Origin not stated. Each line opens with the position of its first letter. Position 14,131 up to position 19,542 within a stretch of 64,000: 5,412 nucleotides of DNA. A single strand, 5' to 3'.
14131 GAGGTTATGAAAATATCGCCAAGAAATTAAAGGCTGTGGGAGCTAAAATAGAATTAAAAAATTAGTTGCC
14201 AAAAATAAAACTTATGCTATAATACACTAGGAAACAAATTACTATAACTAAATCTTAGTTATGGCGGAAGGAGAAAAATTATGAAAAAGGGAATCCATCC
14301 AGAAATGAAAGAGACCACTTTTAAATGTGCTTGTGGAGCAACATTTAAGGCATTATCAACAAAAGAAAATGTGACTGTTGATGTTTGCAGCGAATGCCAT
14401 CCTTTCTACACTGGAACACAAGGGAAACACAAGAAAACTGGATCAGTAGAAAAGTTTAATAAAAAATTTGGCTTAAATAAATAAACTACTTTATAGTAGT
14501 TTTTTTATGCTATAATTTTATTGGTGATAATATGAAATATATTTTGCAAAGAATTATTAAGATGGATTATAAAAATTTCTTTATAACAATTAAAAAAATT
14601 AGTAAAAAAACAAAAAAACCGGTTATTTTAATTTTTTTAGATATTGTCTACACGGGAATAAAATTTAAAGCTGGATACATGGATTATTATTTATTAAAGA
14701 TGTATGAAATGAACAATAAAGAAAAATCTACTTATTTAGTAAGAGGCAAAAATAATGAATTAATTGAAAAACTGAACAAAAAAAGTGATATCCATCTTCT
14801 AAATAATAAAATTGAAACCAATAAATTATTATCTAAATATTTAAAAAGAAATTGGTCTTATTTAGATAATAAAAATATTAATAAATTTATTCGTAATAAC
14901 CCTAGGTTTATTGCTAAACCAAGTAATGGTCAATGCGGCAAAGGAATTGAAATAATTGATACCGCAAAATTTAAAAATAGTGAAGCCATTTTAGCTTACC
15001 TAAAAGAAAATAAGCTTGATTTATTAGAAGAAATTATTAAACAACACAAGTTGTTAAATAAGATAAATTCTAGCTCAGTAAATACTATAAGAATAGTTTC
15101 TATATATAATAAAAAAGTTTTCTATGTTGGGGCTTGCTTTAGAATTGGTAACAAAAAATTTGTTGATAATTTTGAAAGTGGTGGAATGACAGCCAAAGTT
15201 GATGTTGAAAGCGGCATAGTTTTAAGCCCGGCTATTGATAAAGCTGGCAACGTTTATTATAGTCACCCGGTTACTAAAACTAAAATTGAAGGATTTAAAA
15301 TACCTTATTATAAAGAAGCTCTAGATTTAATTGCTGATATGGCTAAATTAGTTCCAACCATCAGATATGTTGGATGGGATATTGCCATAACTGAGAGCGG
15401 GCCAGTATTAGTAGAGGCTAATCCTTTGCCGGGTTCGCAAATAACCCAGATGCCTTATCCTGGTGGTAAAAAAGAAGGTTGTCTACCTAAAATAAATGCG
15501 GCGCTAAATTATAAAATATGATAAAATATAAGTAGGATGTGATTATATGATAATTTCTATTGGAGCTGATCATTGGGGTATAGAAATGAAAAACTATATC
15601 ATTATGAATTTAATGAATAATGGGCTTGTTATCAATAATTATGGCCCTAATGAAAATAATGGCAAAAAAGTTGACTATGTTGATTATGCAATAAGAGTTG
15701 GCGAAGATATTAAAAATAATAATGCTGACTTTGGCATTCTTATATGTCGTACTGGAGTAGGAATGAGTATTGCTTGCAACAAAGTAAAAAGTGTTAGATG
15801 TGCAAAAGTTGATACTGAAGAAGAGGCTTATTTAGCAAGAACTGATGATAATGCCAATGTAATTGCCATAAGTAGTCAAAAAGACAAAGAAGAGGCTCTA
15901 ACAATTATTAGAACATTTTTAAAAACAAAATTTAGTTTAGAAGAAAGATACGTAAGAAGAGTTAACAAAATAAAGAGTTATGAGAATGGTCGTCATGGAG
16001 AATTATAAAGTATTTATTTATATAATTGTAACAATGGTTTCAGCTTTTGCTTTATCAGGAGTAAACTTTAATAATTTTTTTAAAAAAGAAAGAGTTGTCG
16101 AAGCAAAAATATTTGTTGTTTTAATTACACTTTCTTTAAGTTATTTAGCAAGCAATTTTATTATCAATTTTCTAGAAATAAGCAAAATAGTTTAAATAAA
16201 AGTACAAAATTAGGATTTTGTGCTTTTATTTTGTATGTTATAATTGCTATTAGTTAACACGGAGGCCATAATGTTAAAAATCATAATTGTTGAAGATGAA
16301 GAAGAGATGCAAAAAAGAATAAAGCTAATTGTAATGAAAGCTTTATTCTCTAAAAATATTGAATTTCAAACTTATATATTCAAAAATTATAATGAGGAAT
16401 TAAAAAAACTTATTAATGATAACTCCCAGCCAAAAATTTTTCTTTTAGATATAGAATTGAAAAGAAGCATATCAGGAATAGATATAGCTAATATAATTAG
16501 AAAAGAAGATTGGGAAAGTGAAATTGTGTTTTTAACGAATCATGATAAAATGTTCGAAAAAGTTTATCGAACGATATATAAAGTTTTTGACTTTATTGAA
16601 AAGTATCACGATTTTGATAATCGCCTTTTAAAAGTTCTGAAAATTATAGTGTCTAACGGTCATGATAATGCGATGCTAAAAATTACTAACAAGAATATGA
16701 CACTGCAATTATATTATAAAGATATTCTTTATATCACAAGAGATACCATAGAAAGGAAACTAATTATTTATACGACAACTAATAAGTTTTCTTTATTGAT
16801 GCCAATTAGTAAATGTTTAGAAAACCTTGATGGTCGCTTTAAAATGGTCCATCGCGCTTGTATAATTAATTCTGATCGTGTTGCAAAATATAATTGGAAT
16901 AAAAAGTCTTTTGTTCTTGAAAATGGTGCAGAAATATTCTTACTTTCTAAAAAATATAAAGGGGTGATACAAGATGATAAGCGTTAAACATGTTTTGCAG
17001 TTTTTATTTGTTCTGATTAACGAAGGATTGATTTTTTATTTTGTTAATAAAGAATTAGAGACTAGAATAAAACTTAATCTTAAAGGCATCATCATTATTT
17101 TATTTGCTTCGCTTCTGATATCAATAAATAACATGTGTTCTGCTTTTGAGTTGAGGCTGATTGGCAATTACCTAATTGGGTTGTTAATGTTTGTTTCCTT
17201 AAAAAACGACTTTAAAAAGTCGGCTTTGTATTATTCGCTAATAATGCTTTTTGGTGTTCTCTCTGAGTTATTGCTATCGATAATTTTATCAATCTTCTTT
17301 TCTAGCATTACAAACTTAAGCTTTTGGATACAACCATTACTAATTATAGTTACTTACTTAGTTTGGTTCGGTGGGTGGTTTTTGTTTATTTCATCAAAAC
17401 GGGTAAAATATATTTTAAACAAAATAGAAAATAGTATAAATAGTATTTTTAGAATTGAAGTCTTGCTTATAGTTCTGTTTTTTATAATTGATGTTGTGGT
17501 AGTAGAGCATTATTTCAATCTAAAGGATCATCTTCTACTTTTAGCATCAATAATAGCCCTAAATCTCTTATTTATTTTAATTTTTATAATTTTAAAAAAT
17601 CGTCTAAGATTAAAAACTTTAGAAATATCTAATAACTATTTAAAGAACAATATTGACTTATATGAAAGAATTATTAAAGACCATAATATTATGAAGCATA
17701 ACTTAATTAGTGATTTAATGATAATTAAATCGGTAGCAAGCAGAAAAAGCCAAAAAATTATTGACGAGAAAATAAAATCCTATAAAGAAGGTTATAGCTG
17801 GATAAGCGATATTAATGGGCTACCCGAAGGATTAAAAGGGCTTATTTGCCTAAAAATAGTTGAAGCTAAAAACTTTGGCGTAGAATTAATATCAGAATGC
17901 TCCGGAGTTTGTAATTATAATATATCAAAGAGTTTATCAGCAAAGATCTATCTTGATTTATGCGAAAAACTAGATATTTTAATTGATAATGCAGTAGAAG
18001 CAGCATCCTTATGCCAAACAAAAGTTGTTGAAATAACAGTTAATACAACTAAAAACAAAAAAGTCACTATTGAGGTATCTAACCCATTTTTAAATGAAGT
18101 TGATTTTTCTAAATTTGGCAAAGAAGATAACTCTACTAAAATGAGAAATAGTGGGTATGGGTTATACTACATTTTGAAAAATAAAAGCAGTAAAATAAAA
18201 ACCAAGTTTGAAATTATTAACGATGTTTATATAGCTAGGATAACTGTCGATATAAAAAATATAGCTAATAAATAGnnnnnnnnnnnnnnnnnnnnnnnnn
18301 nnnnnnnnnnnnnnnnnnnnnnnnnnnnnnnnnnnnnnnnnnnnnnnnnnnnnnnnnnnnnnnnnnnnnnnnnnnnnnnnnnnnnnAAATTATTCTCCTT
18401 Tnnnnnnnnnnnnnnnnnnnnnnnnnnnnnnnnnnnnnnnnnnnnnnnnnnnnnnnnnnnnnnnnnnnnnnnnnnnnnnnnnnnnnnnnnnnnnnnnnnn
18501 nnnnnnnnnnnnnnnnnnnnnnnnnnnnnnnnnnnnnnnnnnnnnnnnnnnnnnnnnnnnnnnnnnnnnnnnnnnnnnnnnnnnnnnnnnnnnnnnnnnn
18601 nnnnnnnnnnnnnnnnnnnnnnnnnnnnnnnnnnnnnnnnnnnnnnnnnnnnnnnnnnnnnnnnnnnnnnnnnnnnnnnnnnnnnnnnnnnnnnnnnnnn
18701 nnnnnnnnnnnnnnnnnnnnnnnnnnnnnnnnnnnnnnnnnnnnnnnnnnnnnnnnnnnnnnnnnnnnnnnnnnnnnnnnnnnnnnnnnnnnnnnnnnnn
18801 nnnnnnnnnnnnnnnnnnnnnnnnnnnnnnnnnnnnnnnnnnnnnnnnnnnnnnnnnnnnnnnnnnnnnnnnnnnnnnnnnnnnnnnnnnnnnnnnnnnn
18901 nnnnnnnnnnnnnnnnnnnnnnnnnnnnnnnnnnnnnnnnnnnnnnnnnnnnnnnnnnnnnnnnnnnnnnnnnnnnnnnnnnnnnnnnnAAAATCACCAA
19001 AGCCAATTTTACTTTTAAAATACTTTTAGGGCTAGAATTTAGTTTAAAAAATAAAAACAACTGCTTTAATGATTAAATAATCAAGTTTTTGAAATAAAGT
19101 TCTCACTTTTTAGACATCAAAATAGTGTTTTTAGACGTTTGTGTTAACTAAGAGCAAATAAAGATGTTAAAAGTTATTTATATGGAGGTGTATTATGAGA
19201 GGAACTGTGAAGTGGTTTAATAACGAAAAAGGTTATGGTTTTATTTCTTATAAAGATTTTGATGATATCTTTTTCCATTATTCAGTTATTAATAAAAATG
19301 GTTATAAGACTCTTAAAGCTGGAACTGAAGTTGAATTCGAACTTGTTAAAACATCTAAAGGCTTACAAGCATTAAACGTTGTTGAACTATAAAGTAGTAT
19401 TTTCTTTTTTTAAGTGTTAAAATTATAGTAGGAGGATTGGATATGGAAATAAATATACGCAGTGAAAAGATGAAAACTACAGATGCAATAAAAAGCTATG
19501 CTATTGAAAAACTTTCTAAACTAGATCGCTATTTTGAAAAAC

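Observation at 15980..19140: Agr-like peptide quorum-sensing locus with convergent agrA/agrC and agrD/agrB units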

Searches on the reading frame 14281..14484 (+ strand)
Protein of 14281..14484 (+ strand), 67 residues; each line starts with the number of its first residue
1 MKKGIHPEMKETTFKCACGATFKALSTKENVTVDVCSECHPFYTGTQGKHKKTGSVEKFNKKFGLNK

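Call 3: search_protein_families(library=pfam, proteins=[window:14281-14484:+], max_evalue=0.1)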
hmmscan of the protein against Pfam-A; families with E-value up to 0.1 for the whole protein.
window:14281-14484:+ (67 aa): 1 family
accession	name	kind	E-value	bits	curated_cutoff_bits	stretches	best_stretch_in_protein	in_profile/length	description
PF01197.23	Ribosomal_L31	-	5.6e-29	100.6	27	1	1-64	1-65/65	Ribosomal protein L31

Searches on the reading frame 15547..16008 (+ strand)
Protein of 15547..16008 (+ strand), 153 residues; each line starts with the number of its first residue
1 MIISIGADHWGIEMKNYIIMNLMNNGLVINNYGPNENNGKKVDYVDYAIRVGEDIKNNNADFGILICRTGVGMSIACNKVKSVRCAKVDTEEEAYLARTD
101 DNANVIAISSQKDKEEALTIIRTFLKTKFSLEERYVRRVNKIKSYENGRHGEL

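Call 3: search_protein_families(library=pfam, proteins=[window:15547-16008:+], max_evalue=0.1)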
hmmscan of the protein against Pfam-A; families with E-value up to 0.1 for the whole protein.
window:15547-16008:+ (153 aa): 2 families
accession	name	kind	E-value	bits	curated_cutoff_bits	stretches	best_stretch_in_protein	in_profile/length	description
PF02502.23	LacAB_rpiB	-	6.1e-42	143.3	24.7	1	3-142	1-138/138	Ribose/Galactose Isomerase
PF14272.11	Gly_rich_SFCGS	-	0.046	14.2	27.3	1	46-84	33-71/114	Glycine-rich SFCGS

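Call 4: search_protein_families(library=ncbifam, proteins=[window:15547-16008:+], max_evalue=0.1)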
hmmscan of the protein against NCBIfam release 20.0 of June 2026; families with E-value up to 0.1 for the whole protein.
window:15547-16008:+ (153 aa): 13 families
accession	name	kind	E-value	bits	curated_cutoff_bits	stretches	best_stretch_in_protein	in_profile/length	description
NF004051.0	PRK05571.1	subfamily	3.1e-43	147.1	135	1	2-146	3-146/149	ribose-5-phosphate isomerase B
TIGR00689.1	rpiB_lacA_lacB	subfamily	1.5e-38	132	88.3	1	3-147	1-144/145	RpiB/LacA/LacB family sugar-phosphate isomerase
TIGR02133.1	RPI_actino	equivalog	2e-30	105.6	168.2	1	3-147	3-147/148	ribose-5-phosphate isomerase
TIGR01120.1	rpiB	equivalog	5.8e-28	97.6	138.65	1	3-144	2-141/143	ribose 5-phosphate isomerase B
NF006381.0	PRK08622.1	equivalog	1.1e-22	80.6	234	1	1-147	1-146/171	galactose-6-phosphate isomerase subunit LacB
NF006380.0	PRK08621.1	equivalog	1.2e-20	74.4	164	1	1-132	1-129/142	galactose-6-phosphate isomerase subunit LacA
TIGR01119.1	lacB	equivalog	2.1e-17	63.3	312.55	1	1-147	1-146/171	galactose-6-phosphate isomerase subunit LacB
NF009258.0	PRK12615.1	equivalog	1.2e-16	61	325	1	1-147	1-146/171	galactose-6-phosphate isomerase subunit LacB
NF051858.1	EryPhIsonDerIRhiz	equivalog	1.9e-16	60.5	240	1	1-145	1-146/150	D-erythrulose-4-phosphate isomerase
TIGR01118.1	lacA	equivalog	1.6e-14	54.2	181.1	1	1-136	1-133/141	galactose-6-phosphate isomerase subunit LacA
NF009257.0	PRK12613.1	equivalog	1.1e-12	48.3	243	1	1-132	1-128/141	galactose-6-phosphate isomerase subunit LacA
NF006753.0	PRK09273.1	equivalog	1.1e-11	44.5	137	1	24-113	28-117/211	hypothetical protein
TIGR03577.1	EF_0830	hypoth_equivalog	0.042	14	141.1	1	45-126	32-113/115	conserved hypothetical protein EF_0830/AHA_3911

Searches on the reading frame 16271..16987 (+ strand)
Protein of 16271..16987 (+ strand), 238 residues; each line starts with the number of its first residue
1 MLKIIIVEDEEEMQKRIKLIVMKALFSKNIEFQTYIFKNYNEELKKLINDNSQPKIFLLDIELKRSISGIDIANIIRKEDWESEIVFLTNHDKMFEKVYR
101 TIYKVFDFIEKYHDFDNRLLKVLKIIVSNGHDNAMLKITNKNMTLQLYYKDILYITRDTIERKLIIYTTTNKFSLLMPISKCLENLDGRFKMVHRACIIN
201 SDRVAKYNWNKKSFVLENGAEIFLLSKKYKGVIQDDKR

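Call 3: search_protein_families(library=pfam, proteins=[window:16271-16987:+], max_evalue=0.1)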
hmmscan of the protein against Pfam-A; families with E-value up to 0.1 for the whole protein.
window:16271-16987:+ (238 aa): 3 families
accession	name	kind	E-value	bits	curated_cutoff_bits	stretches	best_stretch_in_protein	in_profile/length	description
PF00072.30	Response_reg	-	7.2e-10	39.5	30.2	1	4-116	1-104/111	Response regulator receiver domain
PF04397.21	LytTR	-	5e-09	36.7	22.6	1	146-229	5-89/98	LytTr DNA-binding domain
PF20274.4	cREC_REC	-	0.0062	17.6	27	1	36-102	17-86/88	Cyclic-phosphate processing Receiver domain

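Call 4: search_protein_families(library=ncbifam, proteins=[window:16271-16987:+], max_evalue=0.1)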
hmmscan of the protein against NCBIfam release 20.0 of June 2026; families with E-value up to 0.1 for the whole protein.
window:16271-16987:+ (238 aa): 17 families
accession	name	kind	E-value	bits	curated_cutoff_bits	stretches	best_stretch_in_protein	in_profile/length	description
NF046049.1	quorum_RR_AgrA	equivalog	2.9e-10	40.1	400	1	2-224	1-230/238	quorum-sensing response regulator AgrA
NF051870.1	NAssimRespRegNtrX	equivalog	1.4e-06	27.5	600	1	2-142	2-130/452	nitrogen assimilation response regulator NtrX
NF008677.0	PRK11697.1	equivalog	3.2e-06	26.7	246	1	1-141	1-130/238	two-component system response regulator BtsR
NF008469.0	PRK11361.1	equivalog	2.2e-05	23.3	714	1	3-122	6-116/461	acetoacetate metabolism transcriptional regulator AtoC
NF041734.1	resp_reg_RppA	equivalog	2.6e-05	23.7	250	1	2-179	1-168/229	two-component system response regulator RppA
NF010684.1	PRK14084.1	equivalog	3.6e-05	23.6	375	1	3-122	2-111/254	response regulator transcription factor LytR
TIGR01387.1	cztR_silR_copR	subfamily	6.2e-05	22.7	279.2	1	4-177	1-157/218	heavy metal response regulator transcription factor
TIGR02154.1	PhoB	equivalog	6.8e-05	22.3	296.2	1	3-113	4-107/226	phosphate regulon transcriptional regulator PhoB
NF052445.1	RespRegMctR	equivalog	0.00012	21.5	300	1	48-93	42-86/205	two-component system response regulator MctR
NF006900.1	PRK09390.1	equivalog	0.00052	19.6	255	1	4-135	7-128/203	response regulator FixJ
NF033791.1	ActR_PrrA_rreg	equivalog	0.00056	19.9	250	1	4-117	4-108/173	ActR/PrrA/RegA family redox response regulator transcription factor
TIGR01818.1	ntrC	equivalog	0.00057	18.8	558.6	1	15-129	8-117/463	nitrogen regulation protein NR(I)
NF041946.1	LuxO_transreg_Vib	equivalog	0.0011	17.8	800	1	30-133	19-119/463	quorum-sensing sigma-54 dependent transcriptional regulator LuxO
NF006623.1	PRK09191.1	subfamily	0.0016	18.2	240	1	49-93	178-221/258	PhyR family response regulator anti-anti-sigma factor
NF008176.1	PRK10923.1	equivalog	0.0025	16.5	620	1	6-127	8-120/469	nitrogen regulation protein NR(I)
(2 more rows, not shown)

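Call 44: search_solved_structures(query=window:16271-16987:+, max_evalue=0.01, show_alignments=1)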
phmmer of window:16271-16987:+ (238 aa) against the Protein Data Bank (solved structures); distinct sequences matched with E-value up to 0.01: 10.
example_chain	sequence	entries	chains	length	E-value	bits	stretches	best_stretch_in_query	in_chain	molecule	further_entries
3a0r_B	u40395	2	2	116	6.1e-05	26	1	2-125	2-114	Response regulator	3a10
3a0u_A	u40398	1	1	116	7.4e-05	25.7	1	2-125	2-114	Response regulator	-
1nxo_A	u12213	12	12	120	0.00056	22.9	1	1-121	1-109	DNA-binding response regulator | Response regulator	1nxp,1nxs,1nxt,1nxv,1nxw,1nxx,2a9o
9xzo_A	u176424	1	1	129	0.0011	21.9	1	1-131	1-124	De novo protein M1X0B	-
6eb7_A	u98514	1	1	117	0.0013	21.7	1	3-121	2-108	DNA-binding response regulator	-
6is1_A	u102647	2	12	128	0.0039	20.1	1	3-125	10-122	Response regulator ArlR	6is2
6is3_C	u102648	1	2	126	0.004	20.1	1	3-125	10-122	Response regulator ArlR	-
8fk2_A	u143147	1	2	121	0.0047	19.9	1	1-120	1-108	Putative response regulator CovR VicR-like protein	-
4cbv_A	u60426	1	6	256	0.0059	19.5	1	2-207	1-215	COME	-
4d6x_A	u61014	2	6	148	0.0076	19.1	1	46-121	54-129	BACTERIAL REGULATORY, FIS FAMILY PROTEIN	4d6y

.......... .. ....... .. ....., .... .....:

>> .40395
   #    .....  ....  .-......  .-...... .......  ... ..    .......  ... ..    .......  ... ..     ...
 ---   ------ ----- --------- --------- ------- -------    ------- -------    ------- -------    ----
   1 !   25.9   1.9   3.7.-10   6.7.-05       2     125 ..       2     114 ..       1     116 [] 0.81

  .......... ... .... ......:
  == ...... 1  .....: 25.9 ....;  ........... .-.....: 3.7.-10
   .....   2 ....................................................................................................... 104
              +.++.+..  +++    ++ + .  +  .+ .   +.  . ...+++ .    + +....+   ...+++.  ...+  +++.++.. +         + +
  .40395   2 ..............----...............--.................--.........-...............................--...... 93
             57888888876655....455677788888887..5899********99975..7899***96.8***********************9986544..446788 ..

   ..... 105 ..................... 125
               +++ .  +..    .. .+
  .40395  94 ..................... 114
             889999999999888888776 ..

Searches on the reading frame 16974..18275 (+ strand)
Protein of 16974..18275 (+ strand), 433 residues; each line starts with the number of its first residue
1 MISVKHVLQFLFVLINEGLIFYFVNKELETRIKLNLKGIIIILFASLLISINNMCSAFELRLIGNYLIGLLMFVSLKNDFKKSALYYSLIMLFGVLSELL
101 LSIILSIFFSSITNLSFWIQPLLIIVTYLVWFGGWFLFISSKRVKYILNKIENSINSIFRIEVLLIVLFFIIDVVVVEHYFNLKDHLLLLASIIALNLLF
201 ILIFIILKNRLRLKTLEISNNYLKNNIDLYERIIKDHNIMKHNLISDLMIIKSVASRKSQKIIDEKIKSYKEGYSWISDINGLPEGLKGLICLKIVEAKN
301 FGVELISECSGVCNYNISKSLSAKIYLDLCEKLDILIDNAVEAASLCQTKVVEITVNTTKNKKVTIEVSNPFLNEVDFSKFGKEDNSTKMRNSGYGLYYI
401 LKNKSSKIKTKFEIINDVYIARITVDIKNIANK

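Call 3: search_protein_families(library=pfam, proteins=[window:16974-18275:+], max_evalue=0.1)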
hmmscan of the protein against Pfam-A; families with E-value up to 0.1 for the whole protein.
window:16974-18275:+ (433 aa): 2 families
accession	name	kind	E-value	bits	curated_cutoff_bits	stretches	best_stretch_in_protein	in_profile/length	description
PF14501.12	HATPase_c_5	-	8.7e-08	32.5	22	1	327-402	4-77/102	GHKL domain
PF02518.31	HATPase_c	-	0.0018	19.1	26.4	1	333-400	10-80/111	Histidine kinase-, DNA gyrase B-, and HSP90-like ATPase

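Call 4: search_protein_families(library=ncbifam, proteins=[window:16974-18275:+], max_evalue=0.1)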
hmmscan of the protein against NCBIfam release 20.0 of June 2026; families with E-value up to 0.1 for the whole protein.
window:16974-18275:+ (433 aa): 0 families

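Call 5: find_encoding_contigs(protein=window:16974-18275:+, flank=10000, max_places=6)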
Protein window:16974-18275:+ (433 aa): 1 contig read that carries it; 1 place shown.
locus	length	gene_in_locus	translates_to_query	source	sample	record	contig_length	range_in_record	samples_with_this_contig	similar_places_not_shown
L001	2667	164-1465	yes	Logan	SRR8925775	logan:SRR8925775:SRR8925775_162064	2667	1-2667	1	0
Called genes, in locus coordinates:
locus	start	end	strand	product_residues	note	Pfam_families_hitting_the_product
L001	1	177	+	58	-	?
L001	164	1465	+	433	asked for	PF14501:HATPase_c_5 (weak)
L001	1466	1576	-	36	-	-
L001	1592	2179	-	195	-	PF04647:AgrB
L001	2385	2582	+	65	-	PF00313:CSD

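Call 43: search_solved_structures(query=window:16974-18275:+, max_evalue=1, show_alignments=2)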
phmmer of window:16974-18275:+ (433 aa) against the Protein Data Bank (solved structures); distinct sequences matched with E-value up to 1: 3.
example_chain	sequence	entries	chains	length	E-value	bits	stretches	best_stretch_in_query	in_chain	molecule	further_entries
4bxi_A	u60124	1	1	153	0.0016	20.7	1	286-401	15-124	ACCESSORY GENE REGULATOR PROTEIN C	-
6e52_A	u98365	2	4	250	0.0051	19.1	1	285-400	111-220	Staphylococcus aureus AgrC histidine kinase module fused to Saccharomyces cerevisiae GCN4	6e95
6aoz_B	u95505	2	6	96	0.26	13.4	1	224-299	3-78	CASP8-associated protein 2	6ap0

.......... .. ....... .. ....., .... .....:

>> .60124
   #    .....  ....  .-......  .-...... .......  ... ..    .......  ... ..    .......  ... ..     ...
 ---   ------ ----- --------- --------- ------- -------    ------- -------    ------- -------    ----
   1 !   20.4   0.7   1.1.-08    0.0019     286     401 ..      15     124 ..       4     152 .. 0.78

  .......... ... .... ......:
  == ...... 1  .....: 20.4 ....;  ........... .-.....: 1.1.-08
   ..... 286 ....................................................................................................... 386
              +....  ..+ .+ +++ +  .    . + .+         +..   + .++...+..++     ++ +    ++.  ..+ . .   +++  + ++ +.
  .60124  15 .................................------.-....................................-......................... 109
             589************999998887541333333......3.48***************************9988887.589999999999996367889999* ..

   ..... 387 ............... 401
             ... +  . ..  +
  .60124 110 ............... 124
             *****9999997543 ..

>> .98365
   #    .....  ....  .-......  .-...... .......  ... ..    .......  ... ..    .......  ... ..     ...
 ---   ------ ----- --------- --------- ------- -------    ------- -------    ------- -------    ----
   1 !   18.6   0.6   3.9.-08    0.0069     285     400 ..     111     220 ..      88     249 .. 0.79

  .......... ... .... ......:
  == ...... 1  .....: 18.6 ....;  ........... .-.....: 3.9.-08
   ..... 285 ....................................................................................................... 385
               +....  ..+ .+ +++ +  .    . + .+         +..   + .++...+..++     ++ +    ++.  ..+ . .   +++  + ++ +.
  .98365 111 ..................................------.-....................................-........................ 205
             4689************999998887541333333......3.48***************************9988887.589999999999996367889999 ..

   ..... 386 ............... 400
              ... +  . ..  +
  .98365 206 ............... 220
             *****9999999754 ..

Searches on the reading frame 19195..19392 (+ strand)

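Call 3: search_protein_families(library=pfam, proteins=[window:19195-19392:+], max_evalue=0.1)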
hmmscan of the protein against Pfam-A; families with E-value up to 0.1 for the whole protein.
window:19195-19392:+ (65 aa): 3 families
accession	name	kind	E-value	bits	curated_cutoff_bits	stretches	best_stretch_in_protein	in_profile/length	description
PF00313.28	CSD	-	3.4e-27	94.5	27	1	1-64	1-65/66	'Cold-shock' DNA-binding domain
PF20195.4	DUF6558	-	0.0036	17.8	24.1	1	5-49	89-137/140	Phage tail protein N-terminal domain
PF11604.15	CusF_Ec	-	0.092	13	27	0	30-57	38-65/72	Copper binding periplasmic protein CusF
